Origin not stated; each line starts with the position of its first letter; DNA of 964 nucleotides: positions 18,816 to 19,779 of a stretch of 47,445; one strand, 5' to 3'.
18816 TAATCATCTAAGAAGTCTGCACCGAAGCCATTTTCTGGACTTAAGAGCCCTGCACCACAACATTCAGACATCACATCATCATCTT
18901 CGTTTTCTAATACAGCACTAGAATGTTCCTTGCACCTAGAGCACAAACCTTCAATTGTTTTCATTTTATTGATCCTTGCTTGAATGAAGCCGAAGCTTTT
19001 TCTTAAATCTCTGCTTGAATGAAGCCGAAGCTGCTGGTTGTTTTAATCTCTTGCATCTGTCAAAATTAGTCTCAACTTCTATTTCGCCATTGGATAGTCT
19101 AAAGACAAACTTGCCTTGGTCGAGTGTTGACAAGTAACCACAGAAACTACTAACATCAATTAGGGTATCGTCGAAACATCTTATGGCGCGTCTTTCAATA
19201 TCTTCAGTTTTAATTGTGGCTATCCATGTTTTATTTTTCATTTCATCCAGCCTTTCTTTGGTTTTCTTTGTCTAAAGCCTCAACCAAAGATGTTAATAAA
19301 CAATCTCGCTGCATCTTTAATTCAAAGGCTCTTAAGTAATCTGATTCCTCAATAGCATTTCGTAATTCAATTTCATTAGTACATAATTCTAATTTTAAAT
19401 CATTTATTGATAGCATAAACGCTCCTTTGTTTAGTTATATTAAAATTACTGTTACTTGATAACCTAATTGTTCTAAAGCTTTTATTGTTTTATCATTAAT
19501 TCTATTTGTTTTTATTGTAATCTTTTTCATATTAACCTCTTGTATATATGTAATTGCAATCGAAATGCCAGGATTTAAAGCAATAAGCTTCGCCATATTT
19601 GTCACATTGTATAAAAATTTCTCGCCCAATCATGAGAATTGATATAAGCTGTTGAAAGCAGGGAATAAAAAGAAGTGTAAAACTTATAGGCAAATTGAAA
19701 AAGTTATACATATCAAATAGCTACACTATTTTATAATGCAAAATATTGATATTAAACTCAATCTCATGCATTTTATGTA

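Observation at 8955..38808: Strand-polar 13-mer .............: nine exact copies, all on the sense strand, with orientation flipping at the divergent region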

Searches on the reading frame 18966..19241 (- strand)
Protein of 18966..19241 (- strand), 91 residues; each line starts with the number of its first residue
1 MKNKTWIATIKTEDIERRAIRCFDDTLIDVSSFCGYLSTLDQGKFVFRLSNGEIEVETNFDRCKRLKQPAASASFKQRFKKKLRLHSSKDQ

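Call 30: search_protein_families(library=pfam, max_evalue=0.01, proteins=[window:18966-19241:-])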
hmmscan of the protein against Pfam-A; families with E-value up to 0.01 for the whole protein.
window:18966-19241:- (91 aa): 0 families

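Call 60: search_protein_families(library=phrogs, max_evalue=0.01, proteins=[window:18966-19241:-])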
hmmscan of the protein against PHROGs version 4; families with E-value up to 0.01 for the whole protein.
window:18966-19241:- (91 aa): 0 families

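Call 64: search_protein_families(library=pfam, max_evalue=1, proteins=[window:18966-19241:-])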
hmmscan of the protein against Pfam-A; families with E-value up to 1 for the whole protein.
window:18966-19241:- (91 aa): 1 family
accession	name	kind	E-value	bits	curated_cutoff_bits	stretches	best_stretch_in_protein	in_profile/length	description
PF04773.18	FecR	-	0.21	12.5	24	1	9-77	2-75/97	FecR protein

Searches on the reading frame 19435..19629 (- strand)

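Call 60: search_protein_families(library=phrogs, max_evalue=0.01, proteins=[window:19435-19629:-])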
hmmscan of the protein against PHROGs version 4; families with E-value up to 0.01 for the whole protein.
window:19435-19629:- (64 aa): 0 families

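Call 64: search_protein_families(library=pfam, max_evalue=1, proteins=[window:19435-19629:-])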
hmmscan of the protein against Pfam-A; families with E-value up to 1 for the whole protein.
window:19435-19629:- (64 aa): 1 family
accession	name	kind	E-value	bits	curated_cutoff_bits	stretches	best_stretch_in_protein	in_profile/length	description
PF21799.2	MurD-like_N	-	0.038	14.7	27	1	9-39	56-86/88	Mur ligase MurD-like, N-terminal domain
